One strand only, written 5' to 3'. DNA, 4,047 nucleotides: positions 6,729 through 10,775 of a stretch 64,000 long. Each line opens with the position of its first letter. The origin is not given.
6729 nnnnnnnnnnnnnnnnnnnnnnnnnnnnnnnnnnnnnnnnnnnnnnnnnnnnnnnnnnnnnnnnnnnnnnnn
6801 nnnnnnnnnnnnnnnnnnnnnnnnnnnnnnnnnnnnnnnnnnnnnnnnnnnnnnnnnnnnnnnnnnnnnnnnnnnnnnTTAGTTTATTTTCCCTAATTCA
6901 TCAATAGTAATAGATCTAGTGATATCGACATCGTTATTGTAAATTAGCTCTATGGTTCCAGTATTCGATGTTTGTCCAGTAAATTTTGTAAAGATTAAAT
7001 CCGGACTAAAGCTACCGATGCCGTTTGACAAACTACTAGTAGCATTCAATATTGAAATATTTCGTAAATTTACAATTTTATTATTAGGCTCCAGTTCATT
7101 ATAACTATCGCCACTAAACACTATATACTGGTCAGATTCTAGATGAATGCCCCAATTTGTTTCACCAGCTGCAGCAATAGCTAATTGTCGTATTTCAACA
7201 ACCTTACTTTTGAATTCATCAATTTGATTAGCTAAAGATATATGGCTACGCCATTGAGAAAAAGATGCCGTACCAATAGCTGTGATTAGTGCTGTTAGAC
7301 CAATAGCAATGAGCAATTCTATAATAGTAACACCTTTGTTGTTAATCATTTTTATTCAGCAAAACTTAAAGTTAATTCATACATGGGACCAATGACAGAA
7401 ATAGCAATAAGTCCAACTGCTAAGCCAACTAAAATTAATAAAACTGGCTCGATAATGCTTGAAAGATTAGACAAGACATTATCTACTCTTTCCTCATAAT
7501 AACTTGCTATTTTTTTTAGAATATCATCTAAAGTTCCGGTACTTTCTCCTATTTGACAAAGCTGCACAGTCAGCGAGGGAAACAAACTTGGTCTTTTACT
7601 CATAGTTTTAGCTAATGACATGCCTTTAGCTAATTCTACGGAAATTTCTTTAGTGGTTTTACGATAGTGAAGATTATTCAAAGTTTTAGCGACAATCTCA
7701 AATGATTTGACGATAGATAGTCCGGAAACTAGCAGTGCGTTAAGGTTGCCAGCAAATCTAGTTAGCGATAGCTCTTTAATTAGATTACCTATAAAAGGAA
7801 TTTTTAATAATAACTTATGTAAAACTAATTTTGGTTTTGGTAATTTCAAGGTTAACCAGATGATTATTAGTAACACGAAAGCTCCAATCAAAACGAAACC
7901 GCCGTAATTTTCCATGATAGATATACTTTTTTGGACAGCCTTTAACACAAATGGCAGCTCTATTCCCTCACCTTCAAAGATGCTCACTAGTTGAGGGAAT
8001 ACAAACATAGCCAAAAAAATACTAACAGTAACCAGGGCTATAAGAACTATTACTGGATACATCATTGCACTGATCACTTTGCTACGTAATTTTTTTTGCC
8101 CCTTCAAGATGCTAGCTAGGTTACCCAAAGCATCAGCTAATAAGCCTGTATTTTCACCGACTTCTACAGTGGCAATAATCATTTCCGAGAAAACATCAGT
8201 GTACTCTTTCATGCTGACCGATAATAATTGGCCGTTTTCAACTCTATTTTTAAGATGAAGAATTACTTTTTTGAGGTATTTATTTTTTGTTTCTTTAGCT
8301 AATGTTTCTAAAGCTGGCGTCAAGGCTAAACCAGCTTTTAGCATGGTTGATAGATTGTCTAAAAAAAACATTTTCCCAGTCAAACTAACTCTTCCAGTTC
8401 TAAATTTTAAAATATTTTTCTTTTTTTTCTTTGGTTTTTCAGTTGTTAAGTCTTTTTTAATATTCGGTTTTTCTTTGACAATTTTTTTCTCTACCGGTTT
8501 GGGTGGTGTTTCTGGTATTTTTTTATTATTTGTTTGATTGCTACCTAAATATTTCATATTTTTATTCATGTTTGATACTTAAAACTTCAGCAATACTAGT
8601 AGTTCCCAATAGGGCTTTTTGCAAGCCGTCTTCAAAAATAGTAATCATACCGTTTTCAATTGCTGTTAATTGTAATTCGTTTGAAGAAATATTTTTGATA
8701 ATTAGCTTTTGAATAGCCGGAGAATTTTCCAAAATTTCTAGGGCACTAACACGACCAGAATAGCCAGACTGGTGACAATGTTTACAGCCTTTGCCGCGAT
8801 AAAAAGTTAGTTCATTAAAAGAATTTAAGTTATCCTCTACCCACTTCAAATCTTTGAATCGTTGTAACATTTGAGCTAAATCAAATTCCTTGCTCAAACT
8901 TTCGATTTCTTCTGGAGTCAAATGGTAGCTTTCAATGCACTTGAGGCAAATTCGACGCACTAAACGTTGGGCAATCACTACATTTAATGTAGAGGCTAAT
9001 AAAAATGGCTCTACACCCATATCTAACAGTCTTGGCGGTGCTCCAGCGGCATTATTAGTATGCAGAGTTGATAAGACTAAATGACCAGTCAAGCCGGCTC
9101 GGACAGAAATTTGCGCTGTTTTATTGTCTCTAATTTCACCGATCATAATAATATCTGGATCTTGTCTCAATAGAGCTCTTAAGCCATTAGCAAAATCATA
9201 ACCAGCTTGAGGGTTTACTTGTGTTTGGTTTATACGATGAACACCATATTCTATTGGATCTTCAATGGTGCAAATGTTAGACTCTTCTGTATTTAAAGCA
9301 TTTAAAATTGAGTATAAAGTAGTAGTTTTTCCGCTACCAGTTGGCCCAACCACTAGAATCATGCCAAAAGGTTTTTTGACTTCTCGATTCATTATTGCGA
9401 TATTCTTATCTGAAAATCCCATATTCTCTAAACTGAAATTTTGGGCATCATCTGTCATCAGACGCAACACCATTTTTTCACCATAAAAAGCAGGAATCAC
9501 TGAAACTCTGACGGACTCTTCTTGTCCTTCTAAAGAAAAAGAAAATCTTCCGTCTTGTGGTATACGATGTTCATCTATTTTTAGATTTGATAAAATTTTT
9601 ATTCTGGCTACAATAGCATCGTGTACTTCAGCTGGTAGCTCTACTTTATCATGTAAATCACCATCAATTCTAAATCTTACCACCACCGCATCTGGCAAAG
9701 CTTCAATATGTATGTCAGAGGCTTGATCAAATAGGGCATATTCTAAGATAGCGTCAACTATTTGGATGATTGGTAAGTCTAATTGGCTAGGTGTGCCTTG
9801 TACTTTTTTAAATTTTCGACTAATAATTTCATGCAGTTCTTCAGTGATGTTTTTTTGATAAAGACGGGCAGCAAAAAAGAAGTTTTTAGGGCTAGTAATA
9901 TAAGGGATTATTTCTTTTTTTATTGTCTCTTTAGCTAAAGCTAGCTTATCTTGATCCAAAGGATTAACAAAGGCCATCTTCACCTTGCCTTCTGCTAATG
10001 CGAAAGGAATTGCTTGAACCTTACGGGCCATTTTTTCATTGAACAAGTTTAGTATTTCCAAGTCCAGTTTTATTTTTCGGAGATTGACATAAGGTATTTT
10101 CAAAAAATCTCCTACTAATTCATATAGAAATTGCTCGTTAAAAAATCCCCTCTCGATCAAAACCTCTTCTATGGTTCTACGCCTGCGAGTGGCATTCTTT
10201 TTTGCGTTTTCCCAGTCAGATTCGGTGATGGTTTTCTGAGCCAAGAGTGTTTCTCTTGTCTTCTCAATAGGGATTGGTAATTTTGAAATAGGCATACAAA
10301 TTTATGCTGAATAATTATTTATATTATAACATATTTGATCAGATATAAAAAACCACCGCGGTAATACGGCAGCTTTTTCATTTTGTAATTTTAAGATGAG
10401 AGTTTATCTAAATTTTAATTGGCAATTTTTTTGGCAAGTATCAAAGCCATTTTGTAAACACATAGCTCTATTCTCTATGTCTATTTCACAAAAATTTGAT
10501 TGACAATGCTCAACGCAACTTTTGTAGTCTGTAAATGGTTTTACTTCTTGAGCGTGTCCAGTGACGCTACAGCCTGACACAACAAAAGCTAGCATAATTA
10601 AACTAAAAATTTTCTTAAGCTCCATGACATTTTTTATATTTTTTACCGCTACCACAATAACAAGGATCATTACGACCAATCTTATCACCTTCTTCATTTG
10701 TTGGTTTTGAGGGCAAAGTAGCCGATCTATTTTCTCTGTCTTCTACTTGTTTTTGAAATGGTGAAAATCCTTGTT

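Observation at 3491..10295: Compact outer-membrane-less type IV pilus operon: pilB-pilC-pilin-giant pilin-pseudopilin-PilX-like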

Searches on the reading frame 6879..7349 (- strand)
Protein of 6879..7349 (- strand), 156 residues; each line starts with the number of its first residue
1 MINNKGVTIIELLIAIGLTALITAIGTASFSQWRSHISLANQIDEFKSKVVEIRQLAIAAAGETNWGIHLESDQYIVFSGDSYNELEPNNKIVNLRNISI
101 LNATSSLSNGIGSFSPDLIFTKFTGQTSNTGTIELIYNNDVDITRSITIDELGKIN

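Call 3: search_protein_families(library=pfam, proteins=[window:6879-7349:-], max_evalue=0.1)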
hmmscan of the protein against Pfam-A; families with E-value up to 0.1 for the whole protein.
window:6879-7349:- (156 aa): 1 family
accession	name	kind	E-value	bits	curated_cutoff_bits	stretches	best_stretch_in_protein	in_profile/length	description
PF07963.17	N_methyl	-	0.00046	20.1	21.2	1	3-25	3-25/27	Prokaryotic N-terminal methylation motif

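Call 4: search_protein_families(library=ncbifam, proteins=[window:6879-7349:-], max_evalue=0.1)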
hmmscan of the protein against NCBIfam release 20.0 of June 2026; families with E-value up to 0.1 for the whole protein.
window:6879-7349:- (156 aa): 7 families
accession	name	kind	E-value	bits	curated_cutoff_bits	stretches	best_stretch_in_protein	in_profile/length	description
NF040982.1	ComGD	equivalog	2.6e-08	34.4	70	1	5-90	2-88/139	competence type IV pilus minor pilin ComGD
NF007800.0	PRK10506.1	equivalog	1.2e-06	28.5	158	1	2-78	6-82/163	prepilin peptidase-dependent protein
NF007862.0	PRK10574.1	equivalog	0.00057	20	138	1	1-46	1-46/145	prepilin peptidase-dependent pilin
TIGR01708.2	typeII_sec_gspH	equivalog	0.0072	16.3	80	1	5-75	2-70/169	type II secretion system minor pseudopilin GspH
TIGR02532.1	IV_pilin_GFxxxE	domain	0.014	15.2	16.3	1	5-26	2-23/24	prepilin-type N-terminal cleavage/methylation domain-containing protein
NF041013.1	T4P_ComGE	equivalog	0.017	15.2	49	1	3-25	2-24/83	competence type IV pilus minor pilin ComGE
NF047827.1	T3SSXpsH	equivalog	0.025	14.4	160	1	5-64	1-60/145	type II secretion system protein XpsH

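Call 35: find_homologous_proteins(query=window:6879-7349:-, max_evalue=0.001)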
Query window:6879-7349:- (156 aa): 3 proteins with E <= 0.001 among 80 candidates.
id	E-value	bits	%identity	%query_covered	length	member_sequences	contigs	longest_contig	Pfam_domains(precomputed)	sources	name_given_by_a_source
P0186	3.7e-64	233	69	100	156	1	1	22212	PF07963.18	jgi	jgi:prepilin-type N-terminal cleavage/methylation domain-containing protein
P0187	5.0e-55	203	60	100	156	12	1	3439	PF07963.18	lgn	-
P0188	9.0e-53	196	60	100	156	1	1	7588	-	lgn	-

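Call 46: search_solved_structures(query=A4, max_evalue=10)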
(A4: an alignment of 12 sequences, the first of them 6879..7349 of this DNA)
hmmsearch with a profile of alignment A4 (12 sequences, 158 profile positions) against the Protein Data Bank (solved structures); distinct sequences matched with E-value up to 10: 21.
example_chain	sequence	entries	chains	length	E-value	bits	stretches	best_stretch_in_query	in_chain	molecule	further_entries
9egp_A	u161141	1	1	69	3.1e-07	33.6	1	4-49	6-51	Geopilin domain 1 protein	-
7tgg_A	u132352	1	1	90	1.9e-06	31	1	4-41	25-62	Geopilin domain 1 protein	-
9laa_A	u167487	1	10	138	3.1e-05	27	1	3-52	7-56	Type IV pilin protein PilA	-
6gv9_A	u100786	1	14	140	0.0002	24.5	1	9-48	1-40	Prepilin peptidase-dependent protein D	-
9lab_B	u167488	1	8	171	0.00033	23.7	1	4-52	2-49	MSHA major pilin subunit MshA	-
8tj2_C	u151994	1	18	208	0.00037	23.5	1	9-51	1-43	Type IV major pilin protein PilA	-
2m7g_A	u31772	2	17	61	0.00049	23.2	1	9-42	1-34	Geopilin domain 1 protein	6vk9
8pfb_G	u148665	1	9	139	0.00095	22.2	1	9-53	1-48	Type IV pilin PilE1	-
8p3b_A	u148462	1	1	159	0.00095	22.2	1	9-44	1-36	Fimbrial protein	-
2hi2_A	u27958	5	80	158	0.0011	22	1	9-44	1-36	Fimbrial protein | PilA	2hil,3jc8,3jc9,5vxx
1ay2_A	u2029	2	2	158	0.0011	22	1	9-44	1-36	TYPE 4 PILIN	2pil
5kua_A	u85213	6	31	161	0.0014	21.7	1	9-44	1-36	pilin | Neisseria meningitidis PilE variant SB-GATDH | Neisseria meningitidis PilE, SB-DATDH variant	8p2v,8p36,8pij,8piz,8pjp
8tob_GA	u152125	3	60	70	0.0035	20.4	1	10-47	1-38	Fimbrial protein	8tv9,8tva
8tum_e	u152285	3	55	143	0.0064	19.5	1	9-63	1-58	Type IV major pilin protein PilA | Pilin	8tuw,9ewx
1oqw_A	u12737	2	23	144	0.011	18.7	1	9-36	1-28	Fimbrial protein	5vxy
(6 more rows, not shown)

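Call 48: search_protein_families(library=ncbifam, alignment_id=A4, max_evalue=0.01)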
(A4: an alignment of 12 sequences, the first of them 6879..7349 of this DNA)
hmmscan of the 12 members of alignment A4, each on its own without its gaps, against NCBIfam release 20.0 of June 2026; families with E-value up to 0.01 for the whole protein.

A. member 1, window:6879-7349:- (156 aa): 4 families
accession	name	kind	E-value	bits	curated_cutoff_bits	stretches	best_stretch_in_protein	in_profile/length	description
NF040982.1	ComGD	equivalog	2.6e-08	34.4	70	1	5-90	2-88/139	competence type IV pilus minor pilin ComGD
NF007800.0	PRK10506.1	equivalog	1.2e-06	28.5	158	1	2-78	6-82/163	prepilin peptidase-dependent protein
NF007862.0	PRK10574.1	equivalog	0.00057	20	138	1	1-46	1-46/145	prepilin peptidase-dependent pilin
TIGR01708.2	typeII_sec_gspH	equivalog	0.0072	16.3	80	1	5-75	2-70/169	type II secretion system minor pseudopilin GspH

B. families by the number of members that match (of 12 scanned): 16 families
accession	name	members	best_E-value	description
NF040982.1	ComGD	12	1.7e-08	competence type IV pilus minor pilin ComGD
NF007800.0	PRK10506.1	11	5.9e-09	prepilin peptidase-dependent protein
TIGR02532.1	IV_pilin_GFxxxE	11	2.5e-06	prepilin-type N-terminal cleavage/methylation domain-containing protein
NF007862.0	PRK10574.1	10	3.3e-05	prepilin peptidase-dependent pilin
TIGR01708.2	typeII_sec_gspH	9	6.7e-09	type II secretion system minor pseudopilin GspH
TIGR01710.1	typeII_sec_gspG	4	1.1e-05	type II secretion system major pseudopilin GspG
TIGR02596.1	TIGR02596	4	0.00013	Verru_Chthon cassette protein D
NF041013.1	T4P_ComGE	4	0.00024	competence type IV pilus minor pilin ComGE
NF041775.1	typeIV_PilA_Myxo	3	2.2e-05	type IV pilin protein PilA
NF047827.1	T3SSXpsH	3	0.00015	type II secretion system protein XpsH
NF041002.1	pilin_ComGF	2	0.00059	competence type IV pilus minor pilin ComGF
NF040999.1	pilin_ComGC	1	3.4e-05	competence type IV pilus major pilin ComGC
NF047828.1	T3SSXpsI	1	0.0013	type II secretion system protein XpsI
TIGR01711.1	gspJ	1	0.0016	type II secretion system minor pseudopilin GspJ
NF047493.1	LB_053_fam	1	0.0023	LB_053 family protein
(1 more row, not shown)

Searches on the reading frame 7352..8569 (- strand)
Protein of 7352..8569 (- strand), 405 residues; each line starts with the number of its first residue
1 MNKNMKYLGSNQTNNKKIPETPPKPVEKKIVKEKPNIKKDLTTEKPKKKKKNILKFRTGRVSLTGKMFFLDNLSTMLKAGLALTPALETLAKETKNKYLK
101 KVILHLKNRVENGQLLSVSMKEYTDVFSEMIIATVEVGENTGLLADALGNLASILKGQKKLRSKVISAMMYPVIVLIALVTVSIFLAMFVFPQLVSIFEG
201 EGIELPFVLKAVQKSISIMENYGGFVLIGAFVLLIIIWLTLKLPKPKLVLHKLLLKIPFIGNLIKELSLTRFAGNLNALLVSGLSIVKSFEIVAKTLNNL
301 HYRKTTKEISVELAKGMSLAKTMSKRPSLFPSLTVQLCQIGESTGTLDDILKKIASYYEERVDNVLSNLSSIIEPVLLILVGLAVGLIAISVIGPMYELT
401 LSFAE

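Call 3: search_protein_families(library=pfam, proteins=[window:7352-8569:-], max_evalue=0.1)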
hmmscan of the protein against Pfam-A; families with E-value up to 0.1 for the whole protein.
window:7352-8569:- (405 aa): 2 families
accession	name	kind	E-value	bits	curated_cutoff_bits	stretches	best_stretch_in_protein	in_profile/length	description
PF00482.28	T2SSF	-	8.4e-52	174.8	25.2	2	69-192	1-125/125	Type II secretion system (T2SS), protein F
PF01798.23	Nop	-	0.034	14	25.4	1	290-376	41-125/228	snoRNA binding domain, fibrillarin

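Call 4: search_protein_families(library=ncbifam, proteins=[window:7352-8569:-], max_evalue=0.1)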
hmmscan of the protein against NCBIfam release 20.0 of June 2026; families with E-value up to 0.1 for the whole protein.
window:7352-8569:- (405 aa): 6 families
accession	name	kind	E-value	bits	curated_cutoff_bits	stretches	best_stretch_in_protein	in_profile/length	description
TIGR02120.1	GspF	equivalog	1e-78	265.4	424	1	44-400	43-398/401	type II secretion system inner membrane protein GspF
NF007861.0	PRK10573.1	equivalog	9.5e-69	232.4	401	1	57-400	52-395/401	protein transport protein HofC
NF052606.1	T4PiliAsmPilCMyx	equivalog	3.9e-62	210.4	700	1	45-399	59-414/419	type IV pilus assembly protein PilC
NF052607.1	T4PiliAsmPilCThrm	equivalog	1.8e-59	201.8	700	1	68-399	70-400/406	type IV pilus assembly protein PilC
NF047826.1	T3SSXpsF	equivalog_domain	1.5e-50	172.2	650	1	64-401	66-402/405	type II secretion system protein XpsF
NF041012.2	T4P_ComGB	equivalog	6e-42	144.2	240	1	67-399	4-330/332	competence type IV pilus assembly protein ComGB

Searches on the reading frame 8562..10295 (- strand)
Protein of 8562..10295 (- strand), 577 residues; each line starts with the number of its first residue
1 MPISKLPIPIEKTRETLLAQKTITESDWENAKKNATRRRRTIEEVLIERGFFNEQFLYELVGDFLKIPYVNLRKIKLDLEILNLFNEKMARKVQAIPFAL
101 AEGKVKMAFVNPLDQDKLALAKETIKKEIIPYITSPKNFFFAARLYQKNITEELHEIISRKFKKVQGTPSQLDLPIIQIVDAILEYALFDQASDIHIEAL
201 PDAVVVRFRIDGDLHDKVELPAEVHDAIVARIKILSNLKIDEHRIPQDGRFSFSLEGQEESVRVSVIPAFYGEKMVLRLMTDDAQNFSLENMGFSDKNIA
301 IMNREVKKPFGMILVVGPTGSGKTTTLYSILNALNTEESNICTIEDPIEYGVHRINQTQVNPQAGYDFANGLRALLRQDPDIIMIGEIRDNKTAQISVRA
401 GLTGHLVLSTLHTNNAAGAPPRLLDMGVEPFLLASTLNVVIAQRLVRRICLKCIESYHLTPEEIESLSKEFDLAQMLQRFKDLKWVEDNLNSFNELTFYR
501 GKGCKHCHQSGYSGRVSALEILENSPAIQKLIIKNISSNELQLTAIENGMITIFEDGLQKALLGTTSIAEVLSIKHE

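Call 3: search_protein_families(library=pfam, proteins=[window:8562-10295:-], max_evalue=0.1)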
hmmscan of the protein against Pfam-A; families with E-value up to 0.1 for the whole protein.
window:8562-10295:- (577 aa): 25 families
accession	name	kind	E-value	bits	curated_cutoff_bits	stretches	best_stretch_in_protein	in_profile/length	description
PF00437.27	T2SSE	-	3.1e-125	418.1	24.9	1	174-572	6-369/370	Type II/IV secretion system protein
PF05157.20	MshEN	-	1.5e-10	41.3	23.1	1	66-140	2-77/90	MshEN domain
PF13401.12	AAA_22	-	9.3e-05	23.2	27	1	311-347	6-33/130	AAA domain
PF25199.1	nSTAND_NTPase5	-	0.00029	21.1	34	1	303-349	34-81/145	Novel STAND NTPase 5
PF13191.12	AAA_16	-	0.00077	20.4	32.6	1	309-338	24-52/167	AAA ATPase domain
PF00005.33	ABC_tran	-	0.0015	19.6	25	1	312-350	13-51/137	ABC transporter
PF13476.12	AAA_23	-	0.0016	19.6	27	1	309-339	18-48/201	AAA domain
PF12775.13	AAA_7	-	0.0016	18.4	25.8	1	313-344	36-67/181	P-loop containing dynein motor region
PF20720.3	nSTAND3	-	0.0036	17.5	27.2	1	311-349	18-55/155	Novel STAND NTPase 3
PF04851.21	ResIII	-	0.0066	16.8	22.5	1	306-339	19-52/164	Type III restriction enzyme, res subunit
PF01580.24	FtsK_SpoIIIE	-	0.0077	16.1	24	1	304-334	34-63/221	FtsK/SpoIIIE family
PF00004.35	AAA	-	0.0082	17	21.2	1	313-388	1-66/131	ATPase family associated with various cellular activities (AAA)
PF13173.12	AAA_14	-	0.0094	16.4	27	1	312-353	4-46/129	AAA domain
PF00448.28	SRP54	-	0.018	15.1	22.7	1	312-341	3-32/196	SRP54-type protein, GTPase domain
PF04665.18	Pox_A32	-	0.019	14.9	22.8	1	306-336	10-39/242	Poxvirus A32 protein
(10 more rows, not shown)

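Call 4: search_protein_families(library=ncbifam, proteins=[window:8562-10295:-], max_evalue=0.1)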
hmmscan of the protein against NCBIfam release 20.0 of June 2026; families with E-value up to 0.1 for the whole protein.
window:8562-10295:- (577 aa): 49 families (the best 25 are shown)
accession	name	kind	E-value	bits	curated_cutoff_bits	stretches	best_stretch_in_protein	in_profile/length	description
TIGR02533.1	type_II_gspE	equivalog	3.2e-154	514.2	630.25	1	89-574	8-485/486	type II secretion system ATPase GspE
TIGR02538.1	type_IV_pilB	equivalog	3.6e-148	494.6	675.65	1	15-574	4-561/564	type IV-A pilus assembly ATPase PilB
NF007755.0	PRK10436.1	equivalog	8.1e-129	430.3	617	1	149-574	67-458/465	type II secretion system protein GspE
NF053534.1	T4PilAsmATPsTfpB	equivalog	5.3e-125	418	850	1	49-574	60-581/584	type IV pilus assembly ATPase TfpB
NF041000.1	ATPase_ComGA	equivalog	1.8e-78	263.2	300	1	182-447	2-266/267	competence type IV pilus ATPase ComGA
TIGR01420.1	pilT_fam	subfamily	1.2e-56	192.4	319.1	1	181-448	3-270/343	PilT/PilU family type 4a pilus ATPase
TIGR02525.1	plasmid_TraJ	equivalog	2.9e-25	89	368.3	1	289-446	132-298/372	plasmid transfer ATPase TraJ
TIGR02524.1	dot_icm_DotB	equivalog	5.5e-19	68.6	463.3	1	309-446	133-285/358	Dot/Icm type IV secretion system ATPase DotB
NF058587.1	archaellum_moto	equivalog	1.6e-16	60.1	550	1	313-480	278-449/527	archaellum flagellar ATPase motor FlaI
TIGR02782.1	TrbB_P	equivalog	3.8e-14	52.7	304.55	1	312-424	138-253/303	P-type conjugative transfer ATPase TrbB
TIGR03819.1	heli_sec_ATPase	hypoth_equivalog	1.4e-13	50.8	373.15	1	227-437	98-311/340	TadA family conjugal transfer-associated ATPase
TIGR02788.1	VirB11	equivalog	9.9e-13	47.8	249.95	1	313-427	147-266/308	P-type DNA transfer ATPase VirB11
NF010469.0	PRK13894.1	subfamily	1.5e-11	44.3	508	1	301-423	141-264/320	conjugal transfer ATPase TrbB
NF010407.0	PRK13833.1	subfamily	1.9e-10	40.7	499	1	295-427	130-263/323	conjugal transfer protein TrbB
NF010425.0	PRK13851.1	equivalog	7.8e-09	34.9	461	1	312-419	164-276/344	type IV secretion system protein VirB11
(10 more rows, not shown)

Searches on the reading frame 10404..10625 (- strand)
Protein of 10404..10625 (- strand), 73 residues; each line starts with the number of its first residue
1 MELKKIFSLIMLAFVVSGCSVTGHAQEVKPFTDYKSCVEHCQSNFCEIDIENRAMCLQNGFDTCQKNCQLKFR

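Call 52: search_protein_families(library=pfam, proteins=[window:10404-10625:-], max_evalue=0.1)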
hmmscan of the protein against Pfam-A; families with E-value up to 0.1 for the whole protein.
window:10404-10625:- (73 aa): 1 family
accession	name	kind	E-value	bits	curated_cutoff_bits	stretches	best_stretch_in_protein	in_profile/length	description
PF08139.17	LPAM_1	-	0.0022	18.8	20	1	4-20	2-18/18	Prokaryotic membrane lipoprotein lipid attachment site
